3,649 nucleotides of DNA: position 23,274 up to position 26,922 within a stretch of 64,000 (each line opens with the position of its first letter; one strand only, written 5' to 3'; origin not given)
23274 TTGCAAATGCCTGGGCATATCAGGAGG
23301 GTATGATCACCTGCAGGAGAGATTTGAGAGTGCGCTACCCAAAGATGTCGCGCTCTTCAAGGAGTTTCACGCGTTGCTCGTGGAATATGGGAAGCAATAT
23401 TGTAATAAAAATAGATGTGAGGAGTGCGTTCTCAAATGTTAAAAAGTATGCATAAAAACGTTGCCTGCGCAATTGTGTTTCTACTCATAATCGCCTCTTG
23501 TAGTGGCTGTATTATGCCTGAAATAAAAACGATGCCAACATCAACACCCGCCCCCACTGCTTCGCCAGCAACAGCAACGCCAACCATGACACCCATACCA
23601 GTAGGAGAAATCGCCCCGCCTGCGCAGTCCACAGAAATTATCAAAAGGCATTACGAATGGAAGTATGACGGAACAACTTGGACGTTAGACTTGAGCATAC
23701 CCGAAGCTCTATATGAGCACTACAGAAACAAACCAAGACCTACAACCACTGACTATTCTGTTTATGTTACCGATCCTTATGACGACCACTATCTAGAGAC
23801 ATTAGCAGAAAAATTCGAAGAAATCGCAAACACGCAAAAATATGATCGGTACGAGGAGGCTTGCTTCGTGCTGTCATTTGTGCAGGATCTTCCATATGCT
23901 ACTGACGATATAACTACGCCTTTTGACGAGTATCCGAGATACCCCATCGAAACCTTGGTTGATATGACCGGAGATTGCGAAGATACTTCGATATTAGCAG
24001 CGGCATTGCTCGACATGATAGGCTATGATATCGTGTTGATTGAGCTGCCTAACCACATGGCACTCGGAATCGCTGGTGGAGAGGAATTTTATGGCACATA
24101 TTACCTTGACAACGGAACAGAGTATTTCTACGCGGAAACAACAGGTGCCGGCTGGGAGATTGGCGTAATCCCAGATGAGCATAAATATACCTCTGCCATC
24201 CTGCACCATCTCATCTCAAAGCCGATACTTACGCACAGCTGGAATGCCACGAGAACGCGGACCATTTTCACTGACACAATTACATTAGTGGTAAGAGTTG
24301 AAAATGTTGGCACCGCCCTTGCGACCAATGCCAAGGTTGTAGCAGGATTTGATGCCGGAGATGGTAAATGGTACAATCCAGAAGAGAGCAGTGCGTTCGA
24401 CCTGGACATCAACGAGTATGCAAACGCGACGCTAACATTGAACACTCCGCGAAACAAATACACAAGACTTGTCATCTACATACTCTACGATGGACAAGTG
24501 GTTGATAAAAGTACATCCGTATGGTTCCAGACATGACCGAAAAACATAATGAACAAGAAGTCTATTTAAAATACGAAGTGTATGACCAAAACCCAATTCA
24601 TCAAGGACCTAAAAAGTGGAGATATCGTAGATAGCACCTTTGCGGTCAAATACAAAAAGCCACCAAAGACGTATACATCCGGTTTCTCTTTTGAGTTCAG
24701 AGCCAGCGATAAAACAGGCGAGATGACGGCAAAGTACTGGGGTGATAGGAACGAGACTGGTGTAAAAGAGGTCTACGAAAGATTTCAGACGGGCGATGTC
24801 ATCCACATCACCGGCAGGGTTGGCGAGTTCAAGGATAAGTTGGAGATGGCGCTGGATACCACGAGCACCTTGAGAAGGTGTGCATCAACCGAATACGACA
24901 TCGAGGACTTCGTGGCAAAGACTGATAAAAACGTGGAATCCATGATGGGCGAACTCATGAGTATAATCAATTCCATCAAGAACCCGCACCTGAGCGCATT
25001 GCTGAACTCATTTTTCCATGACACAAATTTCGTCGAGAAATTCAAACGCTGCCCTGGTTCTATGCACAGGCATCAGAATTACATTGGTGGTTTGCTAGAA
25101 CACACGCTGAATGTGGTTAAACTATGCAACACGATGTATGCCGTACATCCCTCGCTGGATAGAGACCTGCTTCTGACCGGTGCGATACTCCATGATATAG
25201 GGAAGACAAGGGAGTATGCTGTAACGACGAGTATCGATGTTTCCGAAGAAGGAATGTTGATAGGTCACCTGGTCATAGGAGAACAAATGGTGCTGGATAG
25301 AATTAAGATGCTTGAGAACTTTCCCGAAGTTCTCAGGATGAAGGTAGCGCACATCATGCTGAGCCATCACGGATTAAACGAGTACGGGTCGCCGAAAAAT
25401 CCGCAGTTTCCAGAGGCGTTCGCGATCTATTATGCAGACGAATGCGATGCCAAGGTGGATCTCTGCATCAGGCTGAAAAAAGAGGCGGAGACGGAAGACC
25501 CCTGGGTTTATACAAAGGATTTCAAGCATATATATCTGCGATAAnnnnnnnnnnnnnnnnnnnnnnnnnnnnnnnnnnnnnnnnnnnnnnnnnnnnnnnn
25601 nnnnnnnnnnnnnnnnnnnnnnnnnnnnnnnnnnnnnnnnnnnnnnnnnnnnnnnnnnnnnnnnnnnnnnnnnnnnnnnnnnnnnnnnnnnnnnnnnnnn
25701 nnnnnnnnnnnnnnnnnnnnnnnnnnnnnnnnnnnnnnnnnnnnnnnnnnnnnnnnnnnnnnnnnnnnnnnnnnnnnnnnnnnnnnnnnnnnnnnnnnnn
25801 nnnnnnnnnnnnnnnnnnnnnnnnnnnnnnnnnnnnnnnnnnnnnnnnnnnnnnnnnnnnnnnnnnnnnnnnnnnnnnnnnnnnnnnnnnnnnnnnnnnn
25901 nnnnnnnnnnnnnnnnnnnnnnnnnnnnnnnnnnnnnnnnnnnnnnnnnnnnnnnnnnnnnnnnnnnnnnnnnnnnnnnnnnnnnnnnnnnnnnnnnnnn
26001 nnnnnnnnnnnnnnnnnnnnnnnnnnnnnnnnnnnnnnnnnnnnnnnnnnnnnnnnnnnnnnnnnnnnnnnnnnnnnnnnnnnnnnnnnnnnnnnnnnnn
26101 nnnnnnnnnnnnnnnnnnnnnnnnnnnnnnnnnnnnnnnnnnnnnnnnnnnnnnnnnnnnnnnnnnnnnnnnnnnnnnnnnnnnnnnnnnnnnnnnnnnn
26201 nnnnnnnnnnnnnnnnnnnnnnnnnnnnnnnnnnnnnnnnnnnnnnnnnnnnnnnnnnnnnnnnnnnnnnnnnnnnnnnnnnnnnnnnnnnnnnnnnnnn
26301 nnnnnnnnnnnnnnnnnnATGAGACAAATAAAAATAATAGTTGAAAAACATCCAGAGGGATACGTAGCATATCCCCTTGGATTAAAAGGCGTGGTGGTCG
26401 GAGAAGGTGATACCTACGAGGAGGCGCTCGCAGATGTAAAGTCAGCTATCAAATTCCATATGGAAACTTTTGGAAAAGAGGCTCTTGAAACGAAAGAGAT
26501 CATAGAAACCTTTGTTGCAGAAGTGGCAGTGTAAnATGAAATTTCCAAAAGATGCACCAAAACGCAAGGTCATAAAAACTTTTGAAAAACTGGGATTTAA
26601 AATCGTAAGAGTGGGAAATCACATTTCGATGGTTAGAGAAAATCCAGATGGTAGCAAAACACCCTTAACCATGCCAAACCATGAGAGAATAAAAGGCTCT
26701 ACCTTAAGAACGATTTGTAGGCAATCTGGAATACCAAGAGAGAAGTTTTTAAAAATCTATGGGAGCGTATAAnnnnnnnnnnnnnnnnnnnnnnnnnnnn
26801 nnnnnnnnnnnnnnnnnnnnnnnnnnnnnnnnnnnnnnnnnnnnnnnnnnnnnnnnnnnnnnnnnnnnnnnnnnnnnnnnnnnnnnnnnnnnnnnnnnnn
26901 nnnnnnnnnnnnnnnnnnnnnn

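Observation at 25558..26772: AT-rich islet encoding a Hjc-like PD-(D/E)xK nuclease next to a hicB-hicA toxin-antitoxin pair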

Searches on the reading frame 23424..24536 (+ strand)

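Call 4: search_protein_families(library=pfam, proteins=[window:23424-24536:+], max_evalue=1)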
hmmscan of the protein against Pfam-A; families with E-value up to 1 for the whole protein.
window:23424-24536:+ (370 aa): 1 family
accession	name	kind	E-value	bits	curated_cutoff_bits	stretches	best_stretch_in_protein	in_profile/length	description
PF04473.18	DUF553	-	0.032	14.1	20.5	1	138-202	11-81/140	Transglutaminase-like domain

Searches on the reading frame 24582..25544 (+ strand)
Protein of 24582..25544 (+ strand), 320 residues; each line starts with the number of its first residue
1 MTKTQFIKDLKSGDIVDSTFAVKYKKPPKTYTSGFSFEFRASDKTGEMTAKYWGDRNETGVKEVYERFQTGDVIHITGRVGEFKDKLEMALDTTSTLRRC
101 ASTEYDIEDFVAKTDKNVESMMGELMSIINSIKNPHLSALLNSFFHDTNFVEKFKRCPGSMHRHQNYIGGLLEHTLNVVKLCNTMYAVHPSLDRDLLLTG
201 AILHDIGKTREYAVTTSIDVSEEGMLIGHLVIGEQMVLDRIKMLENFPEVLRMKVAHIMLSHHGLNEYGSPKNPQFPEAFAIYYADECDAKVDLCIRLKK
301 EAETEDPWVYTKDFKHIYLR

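Call 4: search_protein_families(library=pfam, proteins=[window:24582-25544:+], max_evalue=1)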
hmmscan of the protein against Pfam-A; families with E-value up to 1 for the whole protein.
window:24582-25544:+ (320 aa): 8 families
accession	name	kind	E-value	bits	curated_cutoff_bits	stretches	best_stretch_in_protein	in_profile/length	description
PF01966.28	HD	-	1.3e-15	58.2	22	1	172-290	2-115/116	HD domain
PF01336.31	tRNA_anti-codon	-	4.6e-06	26.9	27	1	41-90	22-68/75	OB-fold nucleic acid binding domain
PF07737.17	ATLF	-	0.0017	18.5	27.4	1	203-287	96-173/193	Anthrax toxin lethal factor, N- and C-terminal domain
PF24903.1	OB_MEIOB_N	-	0.0035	17.1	27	1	25-79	36-87/140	MEIOB, N-terminal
PF18019.7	Cas3_HD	-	0.0094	16.4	23.1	1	171-279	29-145/207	Cas3, HD domain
PF07514.17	TraI_2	-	0.019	14.4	23.9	1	149-182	44-77/324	Putative helicase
PF01742.23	Peptidase_M27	-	0.023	14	27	1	38-143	6-110/423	Clostridial neurotoxin zinc protease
PF00555.24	Endotoxin_M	-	0.23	12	25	0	118-159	21-66/204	delta endotoxin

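Call 42: find_related_loci(query=window:24582-25544:+, collection=genome_contigs, flank=6000)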
Query window:24582-25544:+ (320 aa) in genome_contigs; peptide patterns used: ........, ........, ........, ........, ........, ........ (x = any residue, [..] = any of these).
56 stretches matched a pattern; 23 encode a relative of the query (tblastn E <= 1e-3); 23 distinct loci.
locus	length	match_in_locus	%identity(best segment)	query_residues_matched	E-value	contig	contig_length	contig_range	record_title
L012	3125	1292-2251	87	1-320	0e+0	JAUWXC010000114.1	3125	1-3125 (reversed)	MAG: Methanocellales archaeon isolate CSMAG_2674 CSMAG_2674_k127_5102503_length_3125_cov_6.0000, whole genome shotgun se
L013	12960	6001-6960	88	1-320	0e+0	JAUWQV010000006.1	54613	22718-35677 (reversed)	MAG: Methanocellales archaeon isolate CSMAG_2511 CSMAG_2511_k141_1112128_length_54613_cov_25.0000, whole genome shotgun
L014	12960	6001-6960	88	1-320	0e+0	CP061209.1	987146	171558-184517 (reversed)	MAG: Methanosarcinales archaeon isolate Met33H chromosome, complete genome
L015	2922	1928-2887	83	1-320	0e+0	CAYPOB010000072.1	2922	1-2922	MAG TPA_asm: uncultured Methanocellales archaeon isolate binchicken_co24_98 genome assembly, contig: NODE_18947_length_2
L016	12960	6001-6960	75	1-320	6e-175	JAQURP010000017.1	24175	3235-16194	MAG: Methanocellales archaeon isolate STD1_76 NODE_4452_length_24175_cov_17.047779_Sandtown_D1, whole genome shotgun seq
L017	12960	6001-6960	75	1-320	1e-174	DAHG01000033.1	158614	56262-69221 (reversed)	MAG TPA_asm: Methanocellaceae archaeon UBA148 UBA148_contig_11061, whole genome shotgun sequence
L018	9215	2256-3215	75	1-320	4e-174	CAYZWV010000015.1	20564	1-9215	MAG TPA_asm: uncultured Methanocellaceae archaeon isolate SRP323688_co1_148 genome assembly, contig: NODE_4328_length_20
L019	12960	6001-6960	75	1-320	3e-174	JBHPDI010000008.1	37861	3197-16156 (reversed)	Halobacteriota archaeon isolate SAG AM-311-A10 NODE_8_length_37861_cov_30.513569, whole genome shotgun sequence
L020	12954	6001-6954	75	3-320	7e-172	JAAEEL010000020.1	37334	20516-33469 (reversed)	MAG: Methanocellales archaeon isolate MC 2_bins2173_k127_7292799, whole genome shotgun sequence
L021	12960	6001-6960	78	1-320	7e-176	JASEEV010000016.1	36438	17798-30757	MAG: Methanocellales archaeon isolate Yes46-07 NODE_16_length_36438_cov_62.163648, whole genome shotgun sequence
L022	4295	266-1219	56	3-320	3e-123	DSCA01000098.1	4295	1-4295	MAG TPA_asm: Thermoplasmatales archaeon isolate SpSt-1185 Ga0129302_1013780, whole genome shotgun sequence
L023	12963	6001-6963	52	1-319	6e-118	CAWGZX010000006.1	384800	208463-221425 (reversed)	MAG: Methanomassiliicoccaceae archaeon isolate MFD02979.bin.1.52 genome assembly, contig: contig_86747, whole genome sho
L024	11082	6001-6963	51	1-319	5e-117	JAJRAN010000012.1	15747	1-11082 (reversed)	MAG: Methanomassiliicoccales archaeon isolate OWC_0013 OWC_0013_k121_11868410, whole genome shotgun sequence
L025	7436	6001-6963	51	1-319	4e-115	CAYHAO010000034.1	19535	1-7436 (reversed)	MAG TPA_asm: uncultured Methanomassiliicoccaceae archaeon isolate ERP119294_co1_233 genome assembly, contig: NODE_3428_l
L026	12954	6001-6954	53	3-320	2e-115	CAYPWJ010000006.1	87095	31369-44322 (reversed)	MAG TPA_asm: uncultured Thermoplasmatales archaeon isolate ERP127260_co1_97 genome assembly, contig: NODE_37_length_8709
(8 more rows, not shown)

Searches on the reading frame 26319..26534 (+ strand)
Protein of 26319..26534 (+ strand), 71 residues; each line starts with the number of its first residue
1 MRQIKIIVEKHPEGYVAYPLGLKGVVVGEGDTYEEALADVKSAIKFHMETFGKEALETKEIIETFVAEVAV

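Call 4: search_protein_families(library=pfam, proteins=[window:26319-26534:+], max_evalue=1)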
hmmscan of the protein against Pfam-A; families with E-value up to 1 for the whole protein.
window:26319-26534:+ (71 aa): 3 families
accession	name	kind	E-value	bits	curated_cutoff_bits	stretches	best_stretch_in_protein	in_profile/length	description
PF18929.5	DUF5678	-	0.01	16.1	23.2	1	8-42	3-34/49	Family of unknown function (DUF5678)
PF18129.7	SH3_12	-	0.024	15.1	26.2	1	18-39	18-37/69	Xrn1 SH3-like domain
PF15919.11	HicB_lk_antitox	-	0.03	14.9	27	1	28-53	25-50/123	HicB_like antitoxin of bacterial toxin-antitoxin system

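Call 5: search_protein_families(library=padloc, proteins=[window:26319-26534:+], max_evalue=1)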
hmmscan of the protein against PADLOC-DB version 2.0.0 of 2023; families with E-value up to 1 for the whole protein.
window:26319-26534:+ (71 aa): 0 families

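Call 6: search_protein_families(library=ncbifam, proteins=[window:26319-26534:+], max_evalue=1)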
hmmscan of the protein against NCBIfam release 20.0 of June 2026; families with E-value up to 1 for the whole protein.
window:26319-26534:+ (71 aa): 1 family
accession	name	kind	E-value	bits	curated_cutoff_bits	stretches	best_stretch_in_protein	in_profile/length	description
NF042908.1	FMD_DH_FwdD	exception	0.1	12.7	175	1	6-63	66-123/129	tungsten-dependent formylmethanofuran dehydrogenase subunit FwdD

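Call 78: search_solved_structures(query=window:26319-26534:+, max_evalue=1, show_alignments=2)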
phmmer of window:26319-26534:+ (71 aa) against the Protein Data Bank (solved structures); distinct sequences matched with E-value up to 1: 0.

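Call 80: search_dna_similar(query=window:26319-26534:+, collection=plasmids, mode=protein, max_evalue=0.001, max_rows=12)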
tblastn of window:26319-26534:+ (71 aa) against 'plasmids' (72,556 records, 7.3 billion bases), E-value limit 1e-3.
Records with a match: 27; places in all: 29; records where one place covers at least 80% of the query: 26.
Best place of each record, by identity: 60-80% 4; <60% 23.
By first word of the organism name: Campylobacter 20; Leptospira 3; Helicobacter 3; Crinalium 1.
By predicted mobility (MOB-suite, as given by PLSDB): conjugative 22; non-mobilizable 4; mobilizable 1.
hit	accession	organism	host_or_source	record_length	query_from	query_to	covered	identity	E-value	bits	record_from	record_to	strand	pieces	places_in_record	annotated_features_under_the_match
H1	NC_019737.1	Crinalium epipsammum PCC 9333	-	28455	1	71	100%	72.2%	1e-26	107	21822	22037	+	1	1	hypothetical protein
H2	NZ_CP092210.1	Leptospira weilii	Homo sapiens,blood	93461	1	68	96%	69.6%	4e-26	105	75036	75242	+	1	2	hypothetical protein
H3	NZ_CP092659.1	Leptospira kirschneri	Homo sapiens,blood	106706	1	68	96%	63.8%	4e-21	91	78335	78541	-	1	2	hypothetical protein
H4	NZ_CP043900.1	Leptospira interrogans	Homo sapiens,cell culture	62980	1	68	96%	62.3%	1e-20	90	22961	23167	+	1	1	hypothetical protein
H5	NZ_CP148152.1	Campylobacter jejuni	Dog,single cell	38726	4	64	86%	44.3%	3e-5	46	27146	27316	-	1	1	type II toxin-antitoxin system HicB family antitoxin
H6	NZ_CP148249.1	Campylobacter jejuni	Chicken,single cell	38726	4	64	86%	44.3%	3e-5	46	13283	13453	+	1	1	type II toxin-antitoxin system HicB family antitoxin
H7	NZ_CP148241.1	Campylobacter jejuni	Chicken,single cell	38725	4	64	86%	44.3%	3e-5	46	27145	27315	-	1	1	type II toxin-antitoxin system HicB family antitoxin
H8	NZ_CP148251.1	Campylobacter jejuni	-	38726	4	64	86%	44.3%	3e-5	46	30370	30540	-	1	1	type II toxin-antitoxin system HicB family antitoxin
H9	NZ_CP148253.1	Campylobacter jejuni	-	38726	4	64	86%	44.3%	3e-5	46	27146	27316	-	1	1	type II toxin-antitoxin system HicB family antitoxin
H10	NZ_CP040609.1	Campylobacter sp. CFSAN093226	Homo sapiens,human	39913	4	64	86%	44.3%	3e-5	46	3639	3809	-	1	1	type II toxin-antitoxin system HicB family antitoxin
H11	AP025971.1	Campylobacter jejuni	Homo sapiens,feces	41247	4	64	86%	44.3%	3e-5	46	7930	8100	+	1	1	hypothetical protein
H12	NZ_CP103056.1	Campylobacter coli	caecum,Chicken caecum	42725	4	64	86%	44.3%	3e-5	46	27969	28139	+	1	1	type II toxin-antitoxin system HicB family antitoxin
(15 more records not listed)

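Call 83: get_annotated_region(hit=H1, flank=1500)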
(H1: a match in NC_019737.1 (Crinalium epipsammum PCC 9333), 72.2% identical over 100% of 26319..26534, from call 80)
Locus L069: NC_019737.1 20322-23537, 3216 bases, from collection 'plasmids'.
description: Crinalium epipsammum PCC 9333 plasmid pCRI9333.07, complete sequence
organism: Crinalium epipsammum PCC 9333 (NCBI taxid 1173022)
taxonomy: Bacteria; Cyanobacteriota; Cyanophyceae; Gomontiellales; Gomontiellaceae; Crinalium; Crinalium epipsammum; Crinalium epipsammum PCC 9333
host: -; source: -; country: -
typing (MOB-suite, as given by PLSDB): mobilizable; relaxase MOBP
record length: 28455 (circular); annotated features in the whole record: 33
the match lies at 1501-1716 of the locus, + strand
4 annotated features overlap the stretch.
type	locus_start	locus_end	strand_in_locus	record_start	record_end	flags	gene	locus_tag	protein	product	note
CDS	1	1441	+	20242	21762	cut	-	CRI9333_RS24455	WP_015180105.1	N-6 DNA methylase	GO:0006306 - DNA methylation [Evidence IEA]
CDS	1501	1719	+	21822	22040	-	-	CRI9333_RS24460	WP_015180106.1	hypothetical protein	-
CDS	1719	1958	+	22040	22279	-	-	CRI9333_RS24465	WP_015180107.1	type II toxin-antitoxin system HicA family toxin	-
CDS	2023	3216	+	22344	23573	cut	-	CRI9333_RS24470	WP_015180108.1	restriction endonuclease subunit S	GO:0006304 - DNA modification [Evidence IEA]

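Call 84: get_annotated_region(hit=H5, flank=1000)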
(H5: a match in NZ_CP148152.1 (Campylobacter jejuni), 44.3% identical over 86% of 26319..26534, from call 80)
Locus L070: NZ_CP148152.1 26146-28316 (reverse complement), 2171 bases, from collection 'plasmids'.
description: Campylobacter jejuni strain Z1323PCJ0003 plasmid pZ1323PCJ0003-2, complete sequence
organism: Campylobacter jejuni (NCBI taxid 197)
taxonomy: Bacteria; Campylobacterota; Epsilonproteobacteria; Campylobacterales; Campylobacteraceae; Campylobacter; Campylobacter jejuni
host: -; source: Dog,single cell; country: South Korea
typing (MOB-suite, as given by PLSDB): conjugative; relaxase MOBP; mating-pair formation MPF_T
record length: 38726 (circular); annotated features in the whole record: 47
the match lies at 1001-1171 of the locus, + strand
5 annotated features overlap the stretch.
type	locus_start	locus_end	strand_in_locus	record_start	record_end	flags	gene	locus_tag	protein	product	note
CDS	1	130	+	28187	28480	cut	-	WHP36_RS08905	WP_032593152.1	EexN family lipoprotein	-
CDS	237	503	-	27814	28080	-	-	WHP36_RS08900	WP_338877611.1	hypothetical protein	-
CDS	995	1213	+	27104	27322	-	-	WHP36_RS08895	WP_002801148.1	type II toxin-antitoxin system HicB family antitoxin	-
CDS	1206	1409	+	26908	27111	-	-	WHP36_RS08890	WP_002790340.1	type II toxin-antitoxin system HicA family toxin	-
CDS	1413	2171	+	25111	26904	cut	-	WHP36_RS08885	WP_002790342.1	AAA family ATPase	-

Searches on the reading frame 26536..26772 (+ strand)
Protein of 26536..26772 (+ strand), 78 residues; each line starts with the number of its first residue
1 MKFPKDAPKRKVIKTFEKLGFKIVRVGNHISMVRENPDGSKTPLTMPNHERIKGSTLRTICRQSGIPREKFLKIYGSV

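Call 4: search_protein_families(library=pfam, proteins=[window:26536-26772:+], max_evalue=1)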
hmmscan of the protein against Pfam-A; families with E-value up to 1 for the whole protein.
window:26536-26772:+ (78 aa): 1 family
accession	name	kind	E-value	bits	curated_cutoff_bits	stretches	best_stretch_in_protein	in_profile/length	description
PF07927.17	HicA_toxin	-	3.1e-13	50.1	27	1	10-66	2-58/58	HicA toxin of bacterial toxin-antitoxin,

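Call 5: search_protein_families(library=padloc, proteins=[window:26536-26772:+], max_evalue=1)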
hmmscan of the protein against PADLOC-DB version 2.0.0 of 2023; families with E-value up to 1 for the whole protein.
window:26536-26772:+ (78 aa): 0 families

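Call 6: search_protein_families(library=ncbifam, proteins=[window:26536-26772:+], max_evalue=1)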
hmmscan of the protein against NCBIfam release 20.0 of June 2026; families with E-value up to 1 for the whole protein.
window:26536-26772:+ (78 aa): 0 families

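Call 79: search_solved_structures(query=window:26536-26772:+, max_evalue=0.01, show_alignments=1)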
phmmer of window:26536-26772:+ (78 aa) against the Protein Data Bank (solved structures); distinct sequences matched with E-value up to 0.01: 1.
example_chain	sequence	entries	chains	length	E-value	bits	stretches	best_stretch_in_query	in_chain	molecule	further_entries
9svk_A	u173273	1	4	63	0.0089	19.6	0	10-66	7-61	Toxin-antitoxin system, toxin component, HicA family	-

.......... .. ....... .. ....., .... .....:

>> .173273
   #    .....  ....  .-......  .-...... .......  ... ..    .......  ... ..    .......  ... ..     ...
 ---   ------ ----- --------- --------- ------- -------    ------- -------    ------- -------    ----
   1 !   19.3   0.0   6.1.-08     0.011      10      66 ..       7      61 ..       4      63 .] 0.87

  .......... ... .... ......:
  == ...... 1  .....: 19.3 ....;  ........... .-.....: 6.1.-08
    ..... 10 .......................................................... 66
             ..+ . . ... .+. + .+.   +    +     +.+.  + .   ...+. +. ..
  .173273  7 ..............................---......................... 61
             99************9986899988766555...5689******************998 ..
